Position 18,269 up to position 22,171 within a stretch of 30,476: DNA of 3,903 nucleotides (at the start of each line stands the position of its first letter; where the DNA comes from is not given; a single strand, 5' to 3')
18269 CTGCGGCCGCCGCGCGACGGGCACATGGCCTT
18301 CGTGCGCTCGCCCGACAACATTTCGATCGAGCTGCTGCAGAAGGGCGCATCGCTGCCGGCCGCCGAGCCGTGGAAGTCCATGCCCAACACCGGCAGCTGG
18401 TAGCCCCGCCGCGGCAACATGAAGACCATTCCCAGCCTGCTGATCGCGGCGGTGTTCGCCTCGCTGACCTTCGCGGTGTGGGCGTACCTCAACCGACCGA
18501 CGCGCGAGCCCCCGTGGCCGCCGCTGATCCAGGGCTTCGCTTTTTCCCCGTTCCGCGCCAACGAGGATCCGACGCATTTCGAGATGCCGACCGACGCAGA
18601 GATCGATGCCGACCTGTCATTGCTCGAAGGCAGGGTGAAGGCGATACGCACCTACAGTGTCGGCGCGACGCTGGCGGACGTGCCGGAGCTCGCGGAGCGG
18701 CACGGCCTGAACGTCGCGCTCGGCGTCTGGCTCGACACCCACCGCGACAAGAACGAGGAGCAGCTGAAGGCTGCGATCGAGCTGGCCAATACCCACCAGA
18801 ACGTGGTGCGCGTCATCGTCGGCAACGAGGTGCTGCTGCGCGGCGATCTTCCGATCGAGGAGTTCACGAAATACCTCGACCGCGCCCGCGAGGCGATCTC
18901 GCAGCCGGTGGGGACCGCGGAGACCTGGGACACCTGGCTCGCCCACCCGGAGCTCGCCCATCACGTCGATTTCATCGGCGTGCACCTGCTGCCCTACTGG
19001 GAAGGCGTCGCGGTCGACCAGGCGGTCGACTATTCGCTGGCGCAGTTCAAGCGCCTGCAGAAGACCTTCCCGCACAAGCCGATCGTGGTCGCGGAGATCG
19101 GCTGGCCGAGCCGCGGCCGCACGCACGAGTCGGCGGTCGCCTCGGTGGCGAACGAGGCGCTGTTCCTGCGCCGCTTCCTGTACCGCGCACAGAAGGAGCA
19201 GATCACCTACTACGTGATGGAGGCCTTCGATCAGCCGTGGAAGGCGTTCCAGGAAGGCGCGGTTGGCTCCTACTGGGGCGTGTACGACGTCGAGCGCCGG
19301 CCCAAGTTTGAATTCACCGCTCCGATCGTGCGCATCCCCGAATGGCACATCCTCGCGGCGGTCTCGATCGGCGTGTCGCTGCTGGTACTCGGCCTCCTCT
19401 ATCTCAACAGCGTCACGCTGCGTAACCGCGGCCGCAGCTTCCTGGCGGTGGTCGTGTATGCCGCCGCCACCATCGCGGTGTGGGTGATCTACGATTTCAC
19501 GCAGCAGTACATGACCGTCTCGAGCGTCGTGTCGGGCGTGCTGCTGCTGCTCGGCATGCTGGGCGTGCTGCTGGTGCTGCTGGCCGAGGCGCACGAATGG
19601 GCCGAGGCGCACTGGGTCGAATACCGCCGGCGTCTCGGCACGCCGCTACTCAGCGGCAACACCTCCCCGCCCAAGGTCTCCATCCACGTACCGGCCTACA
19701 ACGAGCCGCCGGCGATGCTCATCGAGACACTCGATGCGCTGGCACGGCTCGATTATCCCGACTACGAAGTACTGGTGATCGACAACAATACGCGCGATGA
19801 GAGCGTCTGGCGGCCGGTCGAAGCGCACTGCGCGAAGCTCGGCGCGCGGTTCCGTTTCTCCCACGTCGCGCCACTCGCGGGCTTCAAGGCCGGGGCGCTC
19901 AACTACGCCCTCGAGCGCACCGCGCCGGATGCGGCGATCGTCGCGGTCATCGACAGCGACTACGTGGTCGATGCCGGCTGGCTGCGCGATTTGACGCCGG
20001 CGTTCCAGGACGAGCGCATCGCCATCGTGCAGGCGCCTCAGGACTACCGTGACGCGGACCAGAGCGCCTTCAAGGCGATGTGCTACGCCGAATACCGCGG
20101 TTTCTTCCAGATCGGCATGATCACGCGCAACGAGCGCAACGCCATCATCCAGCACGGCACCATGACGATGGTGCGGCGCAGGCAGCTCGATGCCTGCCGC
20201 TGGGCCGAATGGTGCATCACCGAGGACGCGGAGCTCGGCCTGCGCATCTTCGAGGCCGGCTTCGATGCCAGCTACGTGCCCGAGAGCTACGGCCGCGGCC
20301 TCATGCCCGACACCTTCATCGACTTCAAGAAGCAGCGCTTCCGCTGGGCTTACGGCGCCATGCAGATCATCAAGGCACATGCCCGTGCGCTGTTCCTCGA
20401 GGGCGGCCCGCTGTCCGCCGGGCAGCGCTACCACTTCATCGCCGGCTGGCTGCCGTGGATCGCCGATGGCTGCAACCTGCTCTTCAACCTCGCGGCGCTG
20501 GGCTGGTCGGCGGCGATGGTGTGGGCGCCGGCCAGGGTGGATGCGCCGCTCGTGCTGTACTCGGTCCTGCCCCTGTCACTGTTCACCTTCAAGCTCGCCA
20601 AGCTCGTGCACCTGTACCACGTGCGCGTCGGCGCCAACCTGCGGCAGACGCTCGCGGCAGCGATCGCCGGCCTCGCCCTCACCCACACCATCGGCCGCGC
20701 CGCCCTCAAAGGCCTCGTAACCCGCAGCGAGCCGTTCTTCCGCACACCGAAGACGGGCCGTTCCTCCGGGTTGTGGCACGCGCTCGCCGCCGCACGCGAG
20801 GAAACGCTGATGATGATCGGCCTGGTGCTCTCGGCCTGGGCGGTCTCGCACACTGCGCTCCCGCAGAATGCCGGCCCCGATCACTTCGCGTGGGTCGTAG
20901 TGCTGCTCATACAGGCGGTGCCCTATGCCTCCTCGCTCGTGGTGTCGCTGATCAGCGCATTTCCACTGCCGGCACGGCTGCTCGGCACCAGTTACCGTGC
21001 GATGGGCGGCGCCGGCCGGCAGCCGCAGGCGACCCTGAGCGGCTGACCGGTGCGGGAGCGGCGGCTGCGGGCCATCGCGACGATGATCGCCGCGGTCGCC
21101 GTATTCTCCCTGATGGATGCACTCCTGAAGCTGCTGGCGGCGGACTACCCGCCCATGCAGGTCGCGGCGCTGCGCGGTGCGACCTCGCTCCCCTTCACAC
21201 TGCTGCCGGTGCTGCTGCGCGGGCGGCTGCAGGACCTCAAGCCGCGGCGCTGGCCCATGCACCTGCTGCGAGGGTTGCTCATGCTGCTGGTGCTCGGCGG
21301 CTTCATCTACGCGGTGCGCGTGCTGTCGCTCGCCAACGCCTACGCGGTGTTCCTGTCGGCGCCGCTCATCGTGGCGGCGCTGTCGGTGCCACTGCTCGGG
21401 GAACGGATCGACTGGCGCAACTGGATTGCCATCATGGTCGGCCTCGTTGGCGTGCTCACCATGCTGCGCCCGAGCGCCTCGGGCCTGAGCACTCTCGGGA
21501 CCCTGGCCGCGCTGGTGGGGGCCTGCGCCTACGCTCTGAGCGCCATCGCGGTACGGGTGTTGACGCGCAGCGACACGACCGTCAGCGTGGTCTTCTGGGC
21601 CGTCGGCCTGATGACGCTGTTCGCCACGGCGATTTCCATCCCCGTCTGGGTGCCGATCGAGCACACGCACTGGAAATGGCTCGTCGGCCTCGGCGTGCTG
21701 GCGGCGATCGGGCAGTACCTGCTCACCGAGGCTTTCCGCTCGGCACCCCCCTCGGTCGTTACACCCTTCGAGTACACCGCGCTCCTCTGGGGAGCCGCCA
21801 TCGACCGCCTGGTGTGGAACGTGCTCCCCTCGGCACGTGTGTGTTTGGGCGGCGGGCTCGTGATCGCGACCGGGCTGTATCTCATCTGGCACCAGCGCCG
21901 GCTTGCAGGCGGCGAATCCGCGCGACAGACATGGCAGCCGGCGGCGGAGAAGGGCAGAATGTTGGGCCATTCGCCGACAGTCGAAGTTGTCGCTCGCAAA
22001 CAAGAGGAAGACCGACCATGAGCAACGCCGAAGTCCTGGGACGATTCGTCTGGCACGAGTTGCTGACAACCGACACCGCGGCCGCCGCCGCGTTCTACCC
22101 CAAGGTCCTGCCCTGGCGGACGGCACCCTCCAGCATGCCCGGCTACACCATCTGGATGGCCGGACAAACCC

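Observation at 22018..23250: Glyoxalase-fold (VOC) protein fused to a histone-H1/protamine-like polycationic tail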

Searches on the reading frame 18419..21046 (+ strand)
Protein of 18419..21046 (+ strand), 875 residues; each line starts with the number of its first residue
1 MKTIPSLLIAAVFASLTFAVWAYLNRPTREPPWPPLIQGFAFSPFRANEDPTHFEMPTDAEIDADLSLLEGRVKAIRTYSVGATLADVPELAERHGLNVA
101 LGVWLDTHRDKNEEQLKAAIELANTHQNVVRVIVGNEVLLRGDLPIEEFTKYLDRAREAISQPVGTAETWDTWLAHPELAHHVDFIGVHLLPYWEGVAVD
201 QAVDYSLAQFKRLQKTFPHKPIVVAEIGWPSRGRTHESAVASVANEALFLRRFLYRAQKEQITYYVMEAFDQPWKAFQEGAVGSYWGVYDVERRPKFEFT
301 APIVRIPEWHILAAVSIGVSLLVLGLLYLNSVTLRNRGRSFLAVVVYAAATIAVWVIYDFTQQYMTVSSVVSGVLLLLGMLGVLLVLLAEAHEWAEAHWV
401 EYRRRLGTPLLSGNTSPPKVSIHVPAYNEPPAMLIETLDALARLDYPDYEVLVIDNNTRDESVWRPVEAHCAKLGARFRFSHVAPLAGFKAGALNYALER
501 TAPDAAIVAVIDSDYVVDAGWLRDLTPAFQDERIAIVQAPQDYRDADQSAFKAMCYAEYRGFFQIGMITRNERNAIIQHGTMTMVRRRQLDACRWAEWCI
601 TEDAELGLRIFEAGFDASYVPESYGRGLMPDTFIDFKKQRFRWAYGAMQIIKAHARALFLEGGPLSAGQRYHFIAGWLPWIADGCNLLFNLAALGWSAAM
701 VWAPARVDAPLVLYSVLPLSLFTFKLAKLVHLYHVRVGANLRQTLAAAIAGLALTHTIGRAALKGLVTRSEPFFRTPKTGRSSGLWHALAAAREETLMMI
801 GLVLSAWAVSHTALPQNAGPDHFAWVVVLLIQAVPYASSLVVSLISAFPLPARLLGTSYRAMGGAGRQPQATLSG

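Call 24: search_protein_families(library=pfam, proteins=[window:18419-21046:+], max_evalue=0.0001)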
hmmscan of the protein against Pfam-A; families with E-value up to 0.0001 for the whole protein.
window:18419-21046:+ (875 aa): 5 families
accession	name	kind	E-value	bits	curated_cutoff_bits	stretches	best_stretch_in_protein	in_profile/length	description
PF13641.12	Glyco_tranf_2_3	-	2.3e-31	110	27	1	418-646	2-230/230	Glycosyltransferase like family 2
PF13632.12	Glyco_trans_2_3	-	1.8e-20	74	27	1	507-701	1-166/198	Glycosyl transferase family group 2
PF00535.33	Glycos_transf_2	-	2.7e-20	73.4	23.3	1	421-589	1-163/168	Glycosyl transferase family 2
PF00332.24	Glyco_hydro_17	-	9.9e-09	35.7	28.2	1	219-298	223-303/306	Glycosyl hydrolases family 17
PF13506.12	Glyco_transf_21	-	6.8e-06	26.1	21.7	1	493-644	21-173/174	Glycosyl transferase family 21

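Call 80: search_protein_families(library=ncbifam, proteins=[window:18419-21046:+], max_evalue=0.00001)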
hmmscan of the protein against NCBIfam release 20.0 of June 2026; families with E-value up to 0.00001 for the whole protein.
window:18419-21046:+ (875 aa): 7 families
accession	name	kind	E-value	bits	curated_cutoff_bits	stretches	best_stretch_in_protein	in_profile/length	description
TIGR03030.1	CelA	equivalog_domain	3.8e-27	94.6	699.1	1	319-685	39-412/714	UDP-forming cellulose synthase catalytic subunit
TIGR03937.1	PgaC_IcaA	equivalog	4.6e-22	78.5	422.3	1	415-653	42-276/407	poly-beta-1,6-N-acetyl-D-glucosamine synthase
NF008558.0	PRK11498.1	equivalog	6.1e-21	74.1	992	1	327-717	183-571/872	UDP-forming cellulose synthase catalytic subunit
TIGR04242.1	nodulat_NodC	equivalog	1.3e-14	54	550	1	415-646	45-283/395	chitooligosaccharide synthase NodC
TIGR03965.1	mycofact_glyco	equivalog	1.6e-13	50.4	280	1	412-656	68-309/467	mycofactocin biosynthesis glycosyltransferase MftF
NF041865.1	EpsU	equivalog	3e-09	36.4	700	1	418-661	39-279/394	exopolysaccharide biosynthesis GT2 family glycosyltransferase EpsU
NF038299.1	EPS_HpsN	equivalog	5.7e-08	32.1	425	1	418-532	1-109/317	hormogonium polysaccharide biosynthesis glycosyltransferase HpsN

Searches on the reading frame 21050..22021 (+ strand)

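Call 24: search_protein_families(library=pfam, proteins=[window:21050-22021:+], max_evalue=0.0001)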
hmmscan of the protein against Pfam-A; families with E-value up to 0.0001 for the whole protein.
window:21050-22021:+ (323 aa): 1 family
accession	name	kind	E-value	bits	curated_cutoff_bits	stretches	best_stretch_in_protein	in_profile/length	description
PF00892.27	EamA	-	4.7e-25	88.9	28.2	2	8-139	3-134/135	EamA-like transporter family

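Call 80: search_protein_families(library=ncbifam, proteins=[window:21050-22021:+], max_evalue=0.00001)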
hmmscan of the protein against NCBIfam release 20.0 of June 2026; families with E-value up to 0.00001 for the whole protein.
window:21050-22021:+ (323 aa): 2 families
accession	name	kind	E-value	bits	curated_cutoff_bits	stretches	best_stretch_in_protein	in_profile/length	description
TIGR00950.1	2A78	equivalog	1.2e-13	51.1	230.2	1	46-274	25-262/264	carboxylate/amino acid/amine transporter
NF050091.1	ArAmAcExpYddG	equivalog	5.6e-07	29.4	300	1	8-218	4-221/285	aromatic amino acid exporter YddG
